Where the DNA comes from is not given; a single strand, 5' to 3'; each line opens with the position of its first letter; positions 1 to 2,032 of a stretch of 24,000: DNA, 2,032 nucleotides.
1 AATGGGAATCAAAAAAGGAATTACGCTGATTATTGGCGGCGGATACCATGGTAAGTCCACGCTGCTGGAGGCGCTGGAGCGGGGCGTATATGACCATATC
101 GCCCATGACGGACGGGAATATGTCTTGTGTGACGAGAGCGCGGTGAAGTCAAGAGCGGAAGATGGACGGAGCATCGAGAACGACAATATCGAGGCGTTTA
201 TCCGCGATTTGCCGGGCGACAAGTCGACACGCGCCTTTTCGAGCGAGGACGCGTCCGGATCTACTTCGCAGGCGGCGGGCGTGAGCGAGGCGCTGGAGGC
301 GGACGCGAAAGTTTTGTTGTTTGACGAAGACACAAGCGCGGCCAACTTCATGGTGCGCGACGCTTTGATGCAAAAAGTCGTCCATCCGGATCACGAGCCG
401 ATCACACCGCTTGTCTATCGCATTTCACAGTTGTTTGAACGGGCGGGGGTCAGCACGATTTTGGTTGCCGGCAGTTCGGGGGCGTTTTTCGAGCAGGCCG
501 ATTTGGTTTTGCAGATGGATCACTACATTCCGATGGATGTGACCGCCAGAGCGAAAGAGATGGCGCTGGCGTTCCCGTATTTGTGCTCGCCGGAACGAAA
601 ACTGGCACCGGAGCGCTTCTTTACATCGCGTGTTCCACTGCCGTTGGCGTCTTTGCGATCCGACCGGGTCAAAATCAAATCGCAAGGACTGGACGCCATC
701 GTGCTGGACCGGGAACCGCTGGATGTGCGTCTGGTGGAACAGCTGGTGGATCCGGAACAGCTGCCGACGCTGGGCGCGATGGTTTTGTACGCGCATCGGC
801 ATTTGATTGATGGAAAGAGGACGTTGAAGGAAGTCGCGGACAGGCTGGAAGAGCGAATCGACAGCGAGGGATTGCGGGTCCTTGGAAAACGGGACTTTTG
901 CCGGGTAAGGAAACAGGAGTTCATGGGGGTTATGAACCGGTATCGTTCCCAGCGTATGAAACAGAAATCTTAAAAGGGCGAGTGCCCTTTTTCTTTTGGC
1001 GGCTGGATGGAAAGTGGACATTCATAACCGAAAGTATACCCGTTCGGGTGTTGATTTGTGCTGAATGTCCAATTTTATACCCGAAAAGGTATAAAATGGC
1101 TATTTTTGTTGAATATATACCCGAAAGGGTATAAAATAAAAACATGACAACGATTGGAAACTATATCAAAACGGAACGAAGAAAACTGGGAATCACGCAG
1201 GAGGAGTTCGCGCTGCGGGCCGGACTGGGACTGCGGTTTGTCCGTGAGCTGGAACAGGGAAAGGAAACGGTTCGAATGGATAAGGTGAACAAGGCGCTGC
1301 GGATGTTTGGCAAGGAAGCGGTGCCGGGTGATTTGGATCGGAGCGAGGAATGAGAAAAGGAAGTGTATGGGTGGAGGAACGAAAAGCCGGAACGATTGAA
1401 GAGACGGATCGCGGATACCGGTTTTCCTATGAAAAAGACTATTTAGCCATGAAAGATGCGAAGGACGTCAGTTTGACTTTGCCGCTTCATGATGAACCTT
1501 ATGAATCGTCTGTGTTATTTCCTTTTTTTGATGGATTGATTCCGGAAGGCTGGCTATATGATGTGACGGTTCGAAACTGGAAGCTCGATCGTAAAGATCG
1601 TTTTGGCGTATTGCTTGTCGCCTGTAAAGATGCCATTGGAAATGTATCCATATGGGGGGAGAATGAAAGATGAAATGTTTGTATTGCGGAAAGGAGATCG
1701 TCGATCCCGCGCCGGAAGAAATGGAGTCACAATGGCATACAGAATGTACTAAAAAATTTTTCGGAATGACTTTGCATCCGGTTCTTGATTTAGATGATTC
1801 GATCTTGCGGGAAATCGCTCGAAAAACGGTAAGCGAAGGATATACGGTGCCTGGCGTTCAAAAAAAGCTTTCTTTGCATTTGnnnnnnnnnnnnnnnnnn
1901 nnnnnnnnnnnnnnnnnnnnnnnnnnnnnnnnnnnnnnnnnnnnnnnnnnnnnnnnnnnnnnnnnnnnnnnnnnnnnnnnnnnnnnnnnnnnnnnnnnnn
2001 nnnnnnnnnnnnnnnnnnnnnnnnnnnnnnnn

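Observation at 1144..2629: Tripartite split-HipA kinase module (HTH, HipS-like, HipT-like) with an N-terminal Cys2-His-Cys knuckle and a Thr-Val-Pro P-loop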

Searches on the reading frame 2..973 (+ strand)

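Call 38: search_protein_families(library=pfam, proteins=[window:2-973:+], max_evalue=0.00001)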
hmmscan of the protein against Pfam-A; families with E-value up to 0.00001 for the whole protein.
window:2-973:+ (323 aa): 2 families
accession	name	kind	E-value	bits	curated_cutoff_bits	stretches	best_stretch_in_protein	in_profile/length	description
PF09818.15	ABC_ATPase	-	5.7e-85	285.2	23.2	1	1-191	75-265/283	P-loop domain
PF21117.3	MRB1590_C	-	2.4e-22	80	27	1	224-320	1-102/102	MRB1590 C-terminal domain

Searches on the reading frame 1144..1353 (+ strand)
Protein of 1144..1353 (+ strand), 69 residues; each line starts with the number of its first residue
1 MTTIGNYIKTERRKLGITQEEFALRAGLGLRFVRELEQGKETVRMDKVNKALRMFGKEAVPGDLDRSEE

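Call 3: search_protein_families(library=pfam, proteins=[window:1144-1353:+], max_evalue=1)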
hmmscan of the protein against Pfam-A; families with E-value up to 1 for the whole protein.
window:1144-1353:+ (69 aa): 7 families
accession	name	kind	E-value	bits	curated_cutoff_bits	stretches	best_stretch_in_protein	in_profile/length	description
PF01381.28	HTH_3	-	2.3e-07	31.2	23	1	8-57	1-50/55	Helix-turn-helix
PF13560.12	HTH_31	-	0.00012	22.8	27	1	5-56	3-55/64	Helix-turn-helix domain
PF12844.13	HTH_19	-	0.0003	21.1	30.2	1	7-56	3-52/64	Helix-turn-helix domain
PF13413.12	HTH_25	-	0.024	14.9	24.6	1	8-40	2-34/62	Helix-turn-helix domain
PF13443.12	HTH_26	-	0.084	13.6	22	1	14-56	8-51/63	Cro/C1-type HTH DNA-binding domain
PF15731.11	MqsA_antitoxin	-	0.1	13.2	30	1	5-53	71-118/131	Antitoxin component of bacterial toxin-antitoxin system, MqsA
PF00157.23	Pou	-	0.1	12.9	27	1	6-23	11-28/72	Pou domain - N-terminal to homeobox domain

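Call 4: search_protein_families(library=ncbifam, proteins=[window:1144-1353:+], max_evalue=1)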
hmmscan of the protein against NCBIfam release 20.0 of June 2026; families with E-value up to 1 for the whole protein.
window:1144-1353:+ (69 aa): 12 families
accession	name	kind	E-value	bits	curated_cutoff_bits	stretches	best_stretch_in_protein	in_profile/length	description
TIGR03070.1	couple_hipB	subfamily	4.3e-21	74.6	71.65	1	3-58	2-57/58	type II toxin-antitoxin system Y4mF family antitoxin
NF006015.0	PRK08154.1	subfamily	0.00053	19.2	204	1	2-52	29-82/314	anaerobic benzoate catabolism transcriptional regulator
TIGR03830.1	CxxCG_CxxCG_HTH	subfamily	0.001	18.8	61.8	1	5-54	67-115/127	type II TA system antitoxin MqsA family protein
NF047948.1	male_kill_WMK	equivalog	0.0019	17.7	300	1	3-50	162-209/300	WO male-killing family protein Wmk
NF041951.1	phage_RstR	subfamily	0.0046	17.2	80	1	4-50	3-49/108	RstR family transcriptional repressor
NF041575.1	antitoxPezA_Strep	equivalog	0.015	15.3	290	1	4-55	2-53/158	type II toxin-antitoxin system antitoxin PezA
NF007408.0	PRK09943.1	equivalog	0.021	14.4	211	1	4-56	8-60/185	HTH-type transcriptional regulator PuuR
NF008109.0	PRK10856.1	equivalog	0.025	14.3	208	1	3-42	14-53/334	cytoskeleton protein RodZ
NF041493.1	MobT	equivalog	0.026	13.3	600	1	8-48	1-41/383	MobT family relaxase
TIGR00270.2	TIGR00270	equivalog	0.03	14.1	110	1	6-41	78-113/159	multiprotein bridging factor aMBF1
NF007271.0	PRK09726.1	equivalog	0.08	13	79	1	4-53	13-62/88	type II toxin-antitoxin system antitoxin HipB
NF048000.1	ECH1013_TF_S24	equivalog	0.12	12.2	300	1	4-47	3-46/204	ECH_1013 family putative transcriptional regulator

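Call 5: search_protein_families(library=padloc, proteins=[window:1144-1353:+], max_evalue=1)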
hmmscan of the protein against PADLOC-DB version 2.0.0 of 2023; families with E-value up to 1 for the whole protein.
window:1144-1353:+ (69 aa): 6 families
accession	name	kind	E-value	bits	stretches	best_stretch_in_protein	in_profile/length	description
PDLC02926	HTH_VI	-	2.6e-06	25.6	1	4-50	2-48/92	-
PDLC03665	Control_protein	-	0.0001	20.5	1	5-52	10-58/77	control protein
PDLC04142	capH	-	0.00093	18.2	1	2-56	5-59/103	capH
PDLC03953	RmrA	-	0.0049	14.1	1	3-50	5-52/373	-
PDLC03664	Control_protein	-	0.032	12.7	1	5-49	15-59/74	control protein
PDLC03949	RmrA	-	0.033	11.1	1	8-52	7-54/363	-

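Call 51: search_solved_structures(query=window:1144-1353:+, max_evalue=0.01, show_alignments=2)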
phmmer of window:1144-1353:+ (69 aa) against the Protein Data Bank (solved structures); distinct sequences matched with E-value up to 0.01: 3.
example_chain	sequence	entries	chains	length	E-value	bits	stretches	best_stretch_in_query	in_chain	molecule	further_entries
8ezt_A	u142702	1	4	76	5.6e-06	29.6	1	4-54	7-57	HipB(Lp)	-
8tac_A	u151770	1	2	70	0.0013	22.1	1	3-52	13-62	DBP48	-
2b5a_A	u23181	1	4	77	0.0033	20.9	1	4-51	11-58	C.BclI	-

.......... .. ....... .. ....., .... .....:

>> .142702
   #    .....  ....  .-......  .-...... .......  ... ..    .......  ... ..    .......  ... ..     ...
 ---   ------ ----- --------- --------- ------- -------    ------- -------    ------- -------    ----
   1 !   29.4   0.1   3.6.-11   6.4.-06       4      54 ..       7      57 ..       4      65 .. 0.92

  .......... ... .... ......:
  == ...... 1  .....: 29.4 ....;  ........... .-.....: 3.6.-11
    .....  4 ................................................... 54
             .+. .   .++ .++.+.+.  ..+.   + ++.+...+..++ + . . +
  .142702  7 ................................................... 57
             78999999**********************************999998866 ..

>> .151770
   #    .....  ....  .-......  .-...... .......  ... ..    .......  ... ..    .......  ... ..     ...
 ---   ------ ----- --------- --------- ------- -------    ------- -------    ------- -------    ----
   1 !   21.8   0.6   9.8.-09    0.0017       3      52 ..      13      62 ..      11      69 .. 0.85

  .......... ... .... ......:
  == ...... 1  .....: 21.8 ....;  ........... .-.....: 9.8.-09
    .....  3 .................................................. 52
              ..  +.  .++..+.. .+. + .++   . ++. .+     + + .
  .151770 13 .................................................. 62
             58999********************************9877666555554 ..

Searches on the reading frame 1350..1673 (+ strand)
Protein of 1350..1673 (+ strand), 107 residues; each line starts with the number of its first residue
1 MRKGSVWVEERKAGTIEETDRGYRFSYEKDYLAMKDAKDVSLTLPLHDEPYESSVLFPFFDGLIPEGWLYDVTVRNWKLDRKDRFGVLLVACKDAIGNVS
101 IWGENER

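Call 3: search_protein_families(library=pfam, proteins=[window:1350-1673:+], max_evalue=1)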
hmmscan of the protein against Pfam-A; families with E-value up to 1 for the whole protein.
window:1350-1673:+ (107 aa): 2 families
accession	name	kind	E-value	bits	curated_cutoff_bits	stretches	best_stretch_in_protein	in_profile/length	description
PF13657.11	Couple_hipA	-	9.3e-25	87.5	22.5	1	5-101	2-98/99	HipA N-terminal domain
PF20758.2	2B_soluble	-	0.079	13.3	27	1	5-59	42-93/142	2B protein soluble domain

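Call 4: search_protein_families(library=ncbifam, proteins=[window:1350-1673:+], max_evalue=1)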
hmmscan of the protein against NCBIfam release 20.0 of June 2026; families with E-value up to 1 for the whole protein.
window:1350-1673:+ (107 aa): 1 family
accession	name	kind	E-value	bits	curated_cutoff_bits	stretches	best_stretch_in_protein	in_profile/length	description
TIGR03071.1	couple_hipA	domain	9.9e-28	96.2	27.8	1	4-101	2-100/101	HipA N-terminal domain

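Call 5: search_protein_families(library=padloc, proteins=[window:1350-1673:+], max_evalue=1)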
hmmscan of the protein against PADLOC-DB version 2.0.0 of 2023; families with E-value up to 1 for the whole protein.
window:1350-1673:+ (107 aa): 5 families
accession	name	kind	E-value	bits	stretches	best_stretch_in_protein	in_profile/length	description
PDLC04347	PDC-M03B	-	6.7e-05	20.6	1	13-61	22-69/245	-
PDLC04349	PDC-M03B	-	0.0065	14.1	1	20-88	31-102/232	-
PDLC04348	PDC-M03B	-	0.013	13.2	1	14-64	23-74/248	-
PDLC04351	PDC-M03B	-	0.014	12.9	1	9-66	19-78/255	-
PDLC03919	NsnC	-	0.033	11.8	1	19-64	94-137/251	-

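Call 32: search_solved_structures(query=window:1350-1673:+, max_evalue=0.01, show_alignments=4)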
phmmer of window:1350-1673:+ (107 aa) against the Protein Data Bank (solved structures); distinct sequences matched with E-value up to 0.01: 12.
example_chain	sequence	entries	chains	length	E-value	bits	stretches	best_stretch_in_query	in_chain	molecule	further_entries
7vkb_B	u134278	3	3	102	3.1e-18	69.1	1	1-101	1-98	HipA (Persistence to inhibition of murein or DNA biosynthesis) | HipS(Lp)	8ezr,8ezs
7czo_A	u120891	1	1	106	6.9e-15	58.3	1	2-104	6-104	Uncharacterized protein HI_0666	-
7ab4_B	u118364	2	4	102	4.7e-09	39.5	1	11-101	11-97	Couple_hipA domain-containing protein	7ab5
7ab3_B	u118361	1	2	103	4.8e-09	39.5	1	10-101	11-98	Couple_hipA domain-containing protein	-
3fbr_A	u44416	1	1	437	5.9e-08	35.9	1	5-106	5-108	Serine/threonine-protein kinase toxin HipA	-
3dnt_A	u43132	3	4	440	6e-08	35.9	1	5-106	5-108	Protein hipA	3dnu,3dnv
2wiu_A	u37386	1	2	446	6.2e-08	35.9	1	5-106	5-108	PROTEIN HIPA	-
3tpd_A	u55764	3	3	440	6.3e-08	35.9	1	5-106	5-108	Serine/threonine-protein kinase HipA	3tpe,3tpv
3hzi_A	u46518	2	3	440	6.3e-08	35.9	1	5-106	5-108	Protein hipA | Serine/threonine-protein kinase HipA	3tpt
3tpb_A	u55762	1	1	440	6.3e-08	35.9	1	5-106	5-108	Serine/threonine-protein kinase HipA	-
5k98_A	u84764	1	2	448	7.9e-08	35.5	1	6-106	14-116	Serine/threonine-protein kinase HipA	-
4yg7_D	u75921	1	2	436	8.3e-08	35.5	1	6-106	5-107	Serine/threonine-protein kinase HipA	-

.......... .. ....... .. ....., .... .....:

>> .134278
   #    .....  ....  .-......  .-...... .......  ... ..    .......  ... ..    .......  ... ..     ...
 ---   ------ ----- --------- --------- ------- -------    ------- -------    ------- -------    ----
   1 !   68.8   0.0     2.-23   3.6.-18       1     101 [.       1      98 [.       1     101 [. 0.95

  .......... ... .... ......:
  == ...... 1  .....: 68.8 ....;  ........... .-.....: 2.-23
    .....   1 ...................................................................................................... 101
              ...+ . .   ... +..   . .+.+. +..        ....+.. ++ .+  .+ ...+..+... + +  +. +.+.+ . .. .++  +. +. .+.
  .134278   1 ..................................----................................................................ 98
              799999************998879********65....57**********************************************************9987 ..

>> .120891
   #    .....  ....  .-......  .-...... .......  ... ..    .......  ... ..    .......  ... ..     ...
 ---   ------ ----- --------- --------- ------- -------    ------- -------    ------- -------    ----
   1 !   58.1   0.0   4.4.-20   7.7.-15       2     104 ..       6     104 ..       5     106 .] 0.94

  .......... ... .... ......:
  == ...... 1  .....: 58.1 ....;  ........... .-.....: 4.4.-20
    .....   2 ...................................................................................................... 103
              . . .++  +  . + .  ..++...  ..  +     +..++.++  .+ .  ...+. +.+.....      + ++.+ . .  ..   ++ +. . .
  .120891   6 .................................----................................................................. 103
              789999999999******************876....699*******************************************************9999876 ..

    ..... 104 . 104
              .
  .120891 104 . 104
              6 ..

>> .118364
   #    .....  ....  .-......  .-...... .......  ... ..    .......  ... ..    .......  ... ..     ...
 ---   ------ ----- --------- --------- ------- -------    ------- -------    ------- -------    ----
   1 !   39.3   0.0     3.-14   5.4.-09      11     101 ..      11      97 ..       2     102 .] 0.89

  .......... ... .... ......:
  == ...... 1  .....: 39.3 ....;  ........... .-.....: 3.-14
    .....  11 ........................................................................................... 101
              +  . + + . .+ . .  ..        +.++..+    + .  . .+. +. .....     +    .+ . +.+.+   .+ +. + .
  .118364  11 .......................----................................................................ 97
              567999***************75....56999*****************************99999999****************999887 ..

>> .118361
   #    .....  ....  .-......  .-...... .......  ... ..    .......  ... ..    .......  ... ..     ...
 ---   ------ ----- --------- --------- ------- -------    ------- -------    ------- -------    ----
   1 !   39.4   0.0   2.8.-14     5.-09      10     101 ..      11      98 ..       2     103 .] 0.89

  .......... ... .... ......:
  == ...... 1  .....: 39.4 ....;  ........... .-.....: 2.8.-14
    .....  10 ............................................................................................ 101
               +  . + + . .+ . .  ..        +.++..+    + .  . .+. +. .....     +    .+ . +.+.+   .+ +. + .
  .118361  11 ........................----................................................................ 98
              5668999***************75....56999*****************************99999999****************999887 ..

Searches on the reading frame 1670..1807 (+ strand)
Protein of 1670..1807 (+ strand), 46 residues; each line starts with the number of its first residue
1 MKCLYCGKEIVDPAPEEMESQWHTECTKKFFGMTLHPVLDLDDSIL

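Call 52: predict_structure(alignment_id=A3)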
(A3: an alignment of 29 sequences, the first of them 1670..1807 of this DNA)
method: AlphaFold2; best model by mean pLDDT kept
length: 46 residues; sequences in the alignment: 29
mean_pLDDT: 79.8   pTM: 0.54
mean pLDDT of the five models: 79.8, 79.5, 79.2, 77.2, 75.5
residues with pLDDT >= 90: 4; 70-90: 31; 50-70: 11; < 50: 0
segments of 3 or more residues with pLDDT < 50: none
pLDDT, mean of each block of 10 residues (from residue 1): 88 78 88 74 64
secondary structure, 60 per line:
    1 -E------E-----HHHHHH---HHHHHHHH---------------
elements in order: H15-20 H24-31

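Call 55: fold_search(model_id=the predicted structure, library=pdb)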
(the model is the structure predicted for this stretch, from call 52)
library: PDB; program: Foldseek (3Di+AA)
matches with E <= 10: 10; with E <= 0.001: 0
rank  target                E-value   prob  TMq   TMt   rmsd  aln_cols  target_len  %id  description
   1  4tma_I                1.7e+00  0.10  0.41  0.41   3.6        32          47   22  Crystal structure of gyrase bound to its inhibitor YacG (released 2014-07-23)
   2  4jcj_A                4.9e+00  0.05  0.35  0.12   4.6        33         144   30  Crystal structure of Isl1 LIM domains with Ldb1 LIM-interaction domain (released 2013-06-19)
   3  9mdt_D                5.4e+00  0.02  0.26  0.04   6.0        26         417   31  Crystal Structure Pyrophosphate-fructose 6-phosphate 1-phosphotransferase 1 (Pfk1) from Trichomonas vaginalis (ATP/Pyr (released 2024-12-18)
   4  8i3x_A                5.9e+00  0.04  0.49  0.40   7.7        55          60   13  Rice APIP6-RING homodimer (released 2023-11-29)
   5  9jg8_B                7.0e+00  0.01  0.23  0.10   9.2        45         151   20  Structure of cargo complex (BtpeA-BtaeB-BtapC) bound to the VgrG spike from the Type VI secretion system (released 2025-09-10)
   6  9mdt_A                7.7e+00  0.01  0.26  0.04   5.9        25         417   28  Crystal Structure Pyrophosphate-fructose 6-phosphate 1-phosphotransferase 1 (Pfk1) from Trichomonas vaginalis (ATP/Pyr (released 2024-12-18)
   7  9mea_A                8.4e+00  0.01  0.26  0.04   5.9        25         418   28  Crystal Structure of Pyrophosphate-fructose 6-phosphate 1-phosphotransferase 1 (Pfk1) from Trichomonas vaginalis (AMP/ (released 2024-12-18)
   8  3wwq_F                9.1e+00  0.03  0.37  0.41   3.3        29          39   21  Crystal structure of FAAP20 UBZ domain in complex with Lys63-linked diubiquitin (released 2015-05-13)
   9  1wj0_MODEL_1_A        9.1e+00  0.02  0.37  0.31   2.0        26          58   12  Solution Structure of the DNA-Binding Domain of Squamosa Promoter Binding Protein-Like 12 Lacking the Second Z (released 2004-11-28)
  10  4r2y_A                9.1e+00  0.02  0.45  0.33  12.0        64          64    9  Crystal structure of APC11 RING domain (released 2014-10-29)

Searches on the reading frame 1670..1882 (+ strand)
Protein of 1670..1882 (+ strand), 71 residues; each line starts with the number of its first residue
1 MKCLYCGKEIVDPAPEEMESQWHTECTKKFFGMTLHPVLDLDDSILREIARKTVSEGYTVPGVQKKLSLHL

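Call 10: search_solved_structures(query=window:1670-1882:+, max_evalue=10, show_alignments=5)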
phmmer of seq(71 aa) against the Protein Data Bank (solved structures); distinct sequences matched with E-value up to 10: 5.
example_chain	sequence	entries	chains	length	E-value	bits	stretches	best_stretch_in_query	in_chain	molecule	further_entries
1l8d_A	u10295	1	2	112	0.084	16.7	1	2-51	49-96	DNA double-strand break repair rad50 ATPase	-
6zff_A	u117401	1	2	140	0.1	16.5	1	2-51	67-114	DNA double-strand break repair Rad50 ATPase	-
7qb0_A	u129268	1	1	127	0.3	15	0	2-25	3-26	Isoform Alpha of Paxillin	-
2m0d_A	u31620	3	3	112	0.67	13.9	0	2-23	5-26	Zinc finger and BTB domain-containing protein 17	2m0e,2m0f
9y6s_4g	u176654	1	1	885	0.93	13.4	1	18-55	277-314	Leucine-rich repeat protein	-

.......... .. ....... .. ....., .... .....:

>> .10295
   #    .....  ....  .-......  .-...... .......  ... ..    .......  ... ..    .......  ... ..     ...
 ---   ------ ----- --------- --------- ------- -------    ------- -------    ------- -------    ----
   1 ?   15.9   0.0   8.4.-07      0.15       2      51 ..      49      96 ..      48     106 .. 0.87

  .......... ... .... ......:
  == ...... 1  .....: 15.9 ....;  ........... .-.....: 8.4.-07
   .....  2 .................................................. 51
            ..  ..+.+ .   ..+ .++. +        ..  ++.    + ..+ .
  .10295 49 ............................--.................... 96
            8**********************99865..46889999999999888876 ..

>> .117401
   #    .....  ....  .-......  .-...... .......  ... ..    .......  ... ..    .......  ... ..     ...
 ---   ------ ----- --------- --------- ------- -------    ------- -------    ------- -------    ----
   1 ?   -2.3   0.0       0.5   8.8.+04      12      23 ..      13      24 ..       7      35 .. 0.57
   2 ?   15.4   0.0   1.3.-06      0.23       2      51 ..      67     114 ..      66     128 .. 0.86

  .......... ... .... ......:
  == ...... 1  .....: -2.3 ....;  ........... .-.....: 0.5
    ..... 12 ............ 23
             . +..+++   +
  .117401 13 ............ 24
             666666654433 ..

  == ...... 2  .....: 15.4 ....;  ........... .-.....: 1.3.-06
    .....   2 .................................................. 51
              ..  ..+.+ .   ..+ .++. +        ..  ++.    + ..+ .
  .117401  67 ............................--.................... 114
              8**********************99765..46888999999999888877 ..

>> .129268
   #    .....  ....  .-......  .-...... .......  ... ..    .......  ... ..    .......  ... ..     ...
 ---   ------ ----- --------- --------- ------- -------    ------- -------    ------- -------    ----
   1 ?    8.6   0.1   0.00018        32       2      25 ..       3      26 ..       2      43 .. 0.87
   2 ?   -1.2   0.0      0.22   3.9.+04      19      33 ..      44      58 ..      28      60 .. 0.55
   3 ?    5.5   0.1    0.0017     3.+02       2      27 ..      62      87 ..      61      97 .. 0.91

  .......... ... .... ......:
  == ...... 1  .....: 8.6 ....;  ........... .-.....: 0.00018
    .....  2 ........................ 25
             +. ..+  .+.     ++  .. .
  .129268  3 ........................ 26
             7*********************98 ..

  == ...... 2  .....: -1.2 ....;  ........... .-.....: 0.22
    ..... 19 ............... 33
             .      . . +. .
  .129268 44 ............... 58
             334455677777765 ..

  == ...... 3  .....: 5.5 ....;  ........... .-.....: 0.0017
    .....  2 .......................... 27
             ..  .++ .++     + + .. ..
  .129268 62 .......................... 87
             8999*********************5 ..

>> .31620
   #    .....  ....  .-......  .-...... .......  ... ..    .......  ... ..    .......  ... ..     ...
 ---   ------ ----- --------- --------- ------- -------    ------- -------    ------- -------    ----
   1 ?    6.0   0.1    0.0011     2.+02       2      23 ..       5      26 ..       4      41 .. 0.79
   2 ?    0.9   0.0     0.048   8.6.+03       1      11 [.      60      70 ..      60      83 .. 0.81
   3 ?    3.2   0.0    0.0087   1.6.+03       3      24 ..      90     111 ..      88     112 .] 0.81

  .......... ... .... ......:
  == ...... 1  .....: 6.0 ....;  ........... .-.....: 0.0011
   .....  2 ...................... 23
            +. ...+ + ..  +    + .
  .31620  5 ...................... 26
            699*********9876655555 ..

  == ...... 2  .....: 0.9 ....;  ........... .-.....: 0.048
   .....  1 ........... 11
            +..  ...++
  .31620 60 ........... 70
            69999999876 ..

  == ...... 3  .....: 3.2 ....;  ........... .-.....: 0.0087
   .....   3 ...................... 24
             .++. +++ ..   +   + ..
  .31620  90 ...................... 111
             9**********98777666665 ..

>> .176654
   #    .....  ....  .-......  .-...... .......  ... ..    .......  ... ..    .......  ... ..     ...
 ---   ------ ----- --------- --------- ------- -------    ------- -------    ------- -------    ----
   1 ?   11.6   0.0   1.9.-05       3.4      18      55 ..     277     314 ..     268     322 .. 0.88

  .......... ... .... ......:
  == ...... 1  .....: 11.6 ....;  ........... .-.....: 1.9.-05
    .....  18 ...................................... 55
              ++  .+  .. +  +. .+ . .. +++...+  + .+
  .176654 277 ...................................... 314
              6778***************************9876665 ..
